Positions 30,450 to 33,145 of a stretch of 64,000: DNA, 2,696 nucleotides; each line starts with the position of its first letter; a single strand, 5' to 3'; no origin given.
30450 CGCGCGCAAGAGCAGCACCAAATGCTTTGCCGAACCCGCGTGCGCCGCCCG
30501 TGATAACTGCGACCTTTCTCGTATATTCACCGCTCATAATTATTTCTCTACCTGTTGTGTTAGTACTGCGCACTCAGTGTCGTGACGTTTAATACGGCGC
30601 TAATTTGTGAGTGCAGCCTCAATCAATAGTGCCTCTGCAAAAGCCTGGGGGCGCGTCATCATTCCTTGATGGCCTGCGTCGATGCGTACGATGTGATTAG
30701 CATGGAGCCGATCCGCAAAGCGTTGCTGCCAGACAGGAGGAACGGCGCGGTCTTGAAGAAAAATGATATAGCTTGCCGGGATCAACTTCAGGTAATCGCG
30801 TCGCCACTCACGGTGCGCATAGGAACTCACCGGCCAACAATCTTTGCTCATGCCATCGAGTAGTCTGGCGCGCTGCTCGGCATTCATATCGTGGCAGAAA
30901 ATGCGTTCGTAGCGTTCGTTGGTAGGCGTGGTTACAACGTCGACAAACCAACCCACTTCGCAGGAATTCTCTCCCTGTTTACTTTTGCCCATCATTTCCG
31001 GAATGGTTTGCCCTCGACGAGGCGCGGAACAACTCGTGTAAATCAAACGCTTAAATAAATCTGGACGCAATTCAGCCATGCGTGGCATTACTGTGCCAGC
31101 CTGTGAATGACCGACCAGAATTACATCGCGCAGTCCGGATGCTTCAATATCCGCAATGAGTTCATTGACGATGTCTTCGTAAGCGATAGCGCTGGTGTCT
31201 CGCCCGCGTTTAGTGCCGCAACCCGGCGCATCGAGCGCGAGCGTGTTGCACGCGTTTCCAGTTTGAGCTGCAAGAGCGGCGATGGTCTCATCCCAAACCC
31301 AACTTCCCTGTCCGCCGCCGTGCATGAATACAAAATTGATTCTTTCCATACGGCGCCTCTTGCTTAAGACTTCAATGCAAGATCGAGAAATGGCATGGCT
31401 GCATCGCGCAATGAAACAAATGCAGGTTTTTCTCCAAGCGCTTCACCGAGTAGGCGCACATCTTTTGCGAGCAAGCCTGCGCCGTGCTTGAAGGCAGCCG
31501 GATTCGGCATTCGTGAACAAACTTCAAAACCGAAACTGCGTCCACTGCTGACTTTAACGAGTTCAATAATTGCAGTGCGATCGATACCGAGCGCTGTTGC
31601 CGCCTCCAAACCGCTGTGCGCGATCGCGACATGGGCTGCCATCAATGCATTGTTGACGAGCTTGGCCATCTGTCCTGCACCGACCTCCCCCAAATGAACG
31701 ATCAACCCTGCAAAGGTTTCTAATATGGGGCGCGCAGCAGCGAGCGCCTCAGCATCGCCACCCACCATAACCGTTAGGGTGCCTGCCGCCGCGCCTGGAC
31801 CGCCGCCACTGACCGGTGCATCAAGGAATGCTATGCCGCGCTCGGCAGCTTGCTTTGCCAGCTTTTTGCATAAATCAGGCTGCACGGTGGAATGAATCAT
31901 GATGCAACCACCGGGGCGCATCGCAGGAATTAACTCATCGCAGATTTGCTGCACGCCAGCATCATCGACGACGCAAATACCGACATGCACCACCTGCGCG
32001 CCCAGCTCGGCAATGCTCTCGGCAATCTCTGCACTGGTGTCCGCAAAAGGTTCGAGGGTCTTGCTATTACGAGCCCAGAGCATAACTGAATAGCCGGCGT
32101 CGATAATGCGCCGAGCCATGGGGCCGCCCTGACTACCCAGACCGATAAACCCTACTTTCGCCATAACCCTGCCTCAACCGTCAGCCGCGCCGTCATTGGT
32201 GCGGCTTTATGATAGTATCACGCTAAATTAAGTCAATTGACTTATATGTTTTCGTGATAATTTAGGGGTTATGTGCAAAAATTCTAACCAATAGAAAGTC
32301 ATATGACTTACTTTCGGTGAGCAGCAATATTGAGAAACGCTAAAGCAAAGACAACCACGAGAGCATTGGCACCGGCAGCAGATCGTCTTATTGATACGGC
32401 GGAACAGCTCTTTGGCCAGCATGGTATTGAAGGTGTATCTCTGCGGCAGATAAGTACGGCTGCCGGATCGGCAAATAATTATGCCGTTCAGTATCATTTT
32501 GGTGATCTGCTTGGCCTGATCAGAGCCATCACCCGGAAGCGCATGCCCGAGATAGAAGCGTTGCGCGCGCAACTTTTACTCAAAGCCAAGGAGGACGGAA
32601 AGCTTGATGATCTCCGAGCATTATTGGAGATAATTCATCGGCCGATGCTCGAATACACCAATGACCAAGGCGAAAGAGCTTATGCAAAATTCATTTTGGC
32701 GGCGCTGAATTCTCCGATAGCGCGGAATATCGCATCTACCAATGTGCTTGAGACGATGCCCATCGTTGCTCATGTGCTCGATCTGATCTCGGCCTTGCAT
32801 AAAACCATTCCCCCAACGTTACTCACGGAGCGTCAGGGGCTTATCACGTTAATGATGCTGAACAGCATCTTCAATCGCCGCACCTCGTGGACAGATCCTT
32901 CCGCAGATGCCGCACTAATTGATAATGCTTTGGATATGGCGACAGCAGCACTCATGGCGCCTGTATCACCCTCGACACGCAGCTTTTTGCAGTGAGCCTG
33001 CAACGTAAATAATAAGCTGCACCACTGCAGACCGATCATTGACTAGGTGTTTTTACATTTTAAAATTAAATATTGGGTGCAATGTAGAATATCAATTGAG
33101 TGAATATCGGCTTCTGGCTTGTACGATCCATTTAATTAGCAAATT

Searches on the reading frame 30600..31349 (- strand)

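Call 17: search_protein_families(library=pfam, proteins=[window:30600-31349:-], max_evalue=0.0001)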
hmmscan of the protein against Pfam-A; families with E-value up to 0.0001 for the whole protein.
window:30600-31349:- (249 aa): 3 families
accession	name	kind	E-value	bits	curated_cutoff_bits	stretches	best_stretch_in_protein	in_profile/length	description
PF12697.13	Abhydrolase_6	-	4.4e-26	93.3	26.3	1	6-240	1-217/217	Alpha/beta hydrolase family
PF00561.26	Abhydrolase_1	-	7.8e-14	52.4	25.8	1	6-105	3-100/245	alpha/beta hydrolase fold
PF12146.15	Hydrolase_4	-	6.1e-06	26.1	27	1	6-106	7-108/239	Serine aminopeptidase, S33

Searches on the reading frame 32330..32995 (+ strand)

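Call 17: search_protein_families(library=pfam, proteins=[window:32330-32995:+], max_evalue=0.0001)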
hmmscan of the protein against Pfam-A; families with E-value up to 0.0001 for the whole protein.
window:32330-32995:+ (221 aa): 1 family
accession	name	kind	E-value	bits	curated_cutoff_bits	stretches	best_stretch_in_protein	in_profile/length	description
PF00440.29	TetR_N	-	1.3e-05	25.3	24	1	20-48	1-29/47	Bacterial regulatory proteins, tetR family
